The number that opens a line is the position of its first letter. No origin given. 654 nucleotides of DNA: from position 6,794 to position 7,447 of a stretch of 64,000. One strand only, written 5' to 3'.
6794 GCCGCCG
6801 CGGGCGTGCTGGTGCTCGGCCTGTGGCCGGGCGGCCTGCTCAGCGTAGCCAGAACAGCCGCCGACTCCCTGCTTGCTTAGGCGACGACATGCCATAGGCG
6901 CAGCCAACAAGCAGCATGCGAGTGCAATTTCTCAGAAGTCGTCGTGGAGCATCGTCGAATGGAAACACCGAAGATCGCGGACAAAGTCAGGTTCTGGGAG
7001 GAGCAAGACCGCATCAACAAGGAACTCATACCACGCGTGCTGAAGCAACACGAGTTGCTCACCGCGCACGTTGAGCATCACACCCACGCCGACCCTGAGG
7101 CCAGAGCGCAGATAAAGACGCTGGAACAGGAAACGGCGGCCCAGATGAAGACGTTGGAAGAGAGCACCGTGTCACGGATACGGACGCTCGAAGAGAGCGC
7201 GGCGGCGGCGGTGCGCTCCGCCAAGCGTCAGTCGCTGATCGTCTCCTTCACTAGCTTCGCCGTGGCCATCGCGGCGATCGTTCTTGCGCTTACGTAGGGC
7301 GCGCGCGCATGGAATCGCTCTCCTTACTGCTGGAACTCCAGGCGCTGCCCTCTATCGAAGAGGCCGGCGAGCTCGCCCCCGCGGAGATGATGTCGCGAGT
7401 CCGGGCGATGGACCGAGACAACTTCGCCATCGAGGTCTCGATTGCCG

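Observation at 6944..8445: AT-richer two-gene cassette after nuoN: tail-anchored coiled-coil protein plus Mrr-like nuclease-fold protein with a glycine-zipper membrane hairpin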

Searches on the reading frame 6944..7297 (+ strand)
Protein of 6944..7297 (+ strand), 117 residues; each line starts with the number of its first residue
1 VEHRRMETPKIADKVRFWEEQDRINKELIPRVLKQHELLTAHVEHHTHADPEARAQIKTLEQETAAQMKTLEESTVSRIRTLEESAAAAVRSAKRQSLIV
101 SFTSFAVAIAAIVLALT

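Call 3: search_protein_families(library=pfam, proteins=[window:6944-7297:+], max_evalue=1)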
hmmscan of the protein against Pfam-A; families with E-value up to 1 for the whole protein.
window:6944-7297:+ (117 aa): 3 families
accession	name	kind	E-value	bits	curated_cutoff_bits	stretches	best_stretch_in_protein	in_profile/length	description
PF05227.19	CHASE3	-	0.012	16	28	1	39-97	54-112/138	CHASE3 domain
PF25011.1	VSR_TRX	-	0.18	11.9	27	1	20-82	126-187/208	Vacuolar sorting receptor thioredoxin-like domain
PF06273.16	eIF-4B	-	0.33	10.4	28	1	1-94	363-452/502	Plant specific eukaryotic initiation factor 4B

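Call 4: search_protein_families(library=padloc, proteins=[window:6944-7297:+], max_evalue=1)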
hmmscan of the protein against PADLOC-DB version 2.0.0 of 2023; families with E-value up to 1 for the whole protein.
window:6944-7297:+ (117 aa): 0 families

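Call 5: search_protein_families(library=ncbifam, proteins=[window:6944-7297:+], max_evalue=1)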
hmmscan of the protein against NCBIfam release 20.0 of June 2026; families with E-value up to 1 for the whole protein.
window:6944-7297:+ (117 aa): 4 families
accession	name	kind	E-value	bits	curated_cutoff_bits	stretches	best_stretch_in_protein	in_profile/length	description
NF050014.1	HpsJ_like_B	equivalog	0.0062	16.3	260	1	51-114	182-246/254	hormogonium polysaccharide biosynthesis protein HpsJ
NF041079.1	CBASS_lipase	equivalog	0.012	14.9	200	1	18-103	226-305/317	CBASS cGAMP-activated phospholipase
NF010501.0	PRK13920.1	subfamily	0.04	13.5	225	1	40-114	21-91/213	putative anti-sigmaE protein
TIGR04389.1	Lepto_lipo_1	subfamily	0.1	12.4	100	1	29-91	121-181/201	lipoprotein, tandem type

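Call 39: search_protein_families(library=phrogs, proteins=[window:6944-7297:+], max_evalue=0.1)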
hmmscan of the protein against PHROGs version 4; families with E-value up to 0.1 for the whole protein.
window:6944-7297:+ (117 aa): 1 family
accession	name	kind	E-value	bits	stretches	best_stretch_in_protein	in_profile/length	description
phrog_191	-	transcription regulation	0.017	16.3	1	48-97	12-62/106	CII-like transcriptional activator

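Call 51: search_protein_families(library=padloc, alignment_id=A4, max_evalue=0.1)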
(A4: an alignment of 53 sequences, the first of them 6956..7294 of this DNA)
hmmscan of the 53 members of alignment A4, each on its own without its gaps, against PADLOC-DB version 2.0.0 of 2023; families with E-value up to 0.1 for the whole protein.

A. member 1, window:6956-7294:+ (113 aa): 0 families

B. families by the number of members that match (of 53 scanned): 97 families (the first 25 are shown)
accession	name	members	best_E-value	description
PDLC03841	LeoBC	14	0.00052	-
PDLC03843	LeoC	10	0.0011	-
PDLC00647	ZorA3|ZorA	9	2e-08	MotA/ExbB/TolQ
PDLC00648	ZorA3|ZorA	7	6.4e-05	MotA/ExbB/TolQ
PDLC03863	LmuB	6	0.0014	-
PDLC00581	JetC3|JetC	6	0.0041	DUF3584 domain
PDLC02668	DndD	5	0.011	DndD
PDLC04634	PDC-M40C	4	4.4e-06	-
PDLC03842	LeoB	4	5.7e-05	-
PDLC02756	PbeC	4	0.0029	PbeC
PDLC00930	Cas12u1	4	0.0034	Cas12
PDLC00518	JetC1|JetC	4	0.0061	DUF3584 domain; MukB-like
PDLC02741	PbeC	4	0.022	PbeC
PDLC04063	PD-T4-6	3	0.00086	-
PDLC04890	PDC-S06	3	0.00095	-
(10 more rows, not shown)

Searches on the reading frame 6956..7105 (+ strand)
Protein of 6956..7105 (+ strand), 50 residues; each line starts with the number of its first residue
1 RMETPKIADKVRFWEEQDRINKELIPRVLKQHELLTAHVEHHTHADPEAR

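Call 38: find_homologous_proteins(query=A3, max_evalue=0.01)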
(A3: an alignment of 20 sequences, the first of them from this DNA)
Query A3 (20 sequences) (50 aa, profile of the alignment): 72 proteins with E <= 0.01 among 154 candidates.
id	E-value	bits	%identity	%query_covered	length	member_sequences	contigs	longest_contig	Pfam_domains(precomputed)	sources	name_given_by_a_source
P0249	9.8e-26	107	62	84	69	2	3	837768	-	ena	-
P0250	6.6e-25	104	75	72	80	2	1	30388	-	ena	-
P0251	2.6e-24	102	69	72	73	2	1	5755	-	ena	-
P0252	3.1e-24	102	72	72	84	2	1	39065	-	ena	-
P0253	5.2e-24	101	66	82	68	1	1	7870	-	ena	-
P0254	1.1e-23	100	56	86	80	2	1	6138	-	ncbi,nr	ncbi:MAG: hypothetical protein OXU67_08940, partial [Chloroflexota bacterium]|nr:hypothetical protei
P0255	1.5e-23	100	70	80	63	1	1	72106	-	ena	-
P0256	2.1e-23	99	69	84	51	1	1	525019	-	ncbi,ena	-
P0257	2.3e-23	99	72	72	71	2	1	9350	-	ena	-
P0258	2.6e-23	99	66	82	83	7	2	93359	-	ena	-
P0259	6.0e-23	98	60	98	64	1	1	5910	-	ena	-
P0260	1.4e-22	97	65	80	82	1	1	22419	-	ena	-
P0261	4.4e-22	95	77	88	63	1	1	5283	-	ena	-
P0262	4.8e-22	95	64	72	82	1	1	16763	-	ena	-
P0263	5.1e-22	95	67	98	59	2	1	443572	-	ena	-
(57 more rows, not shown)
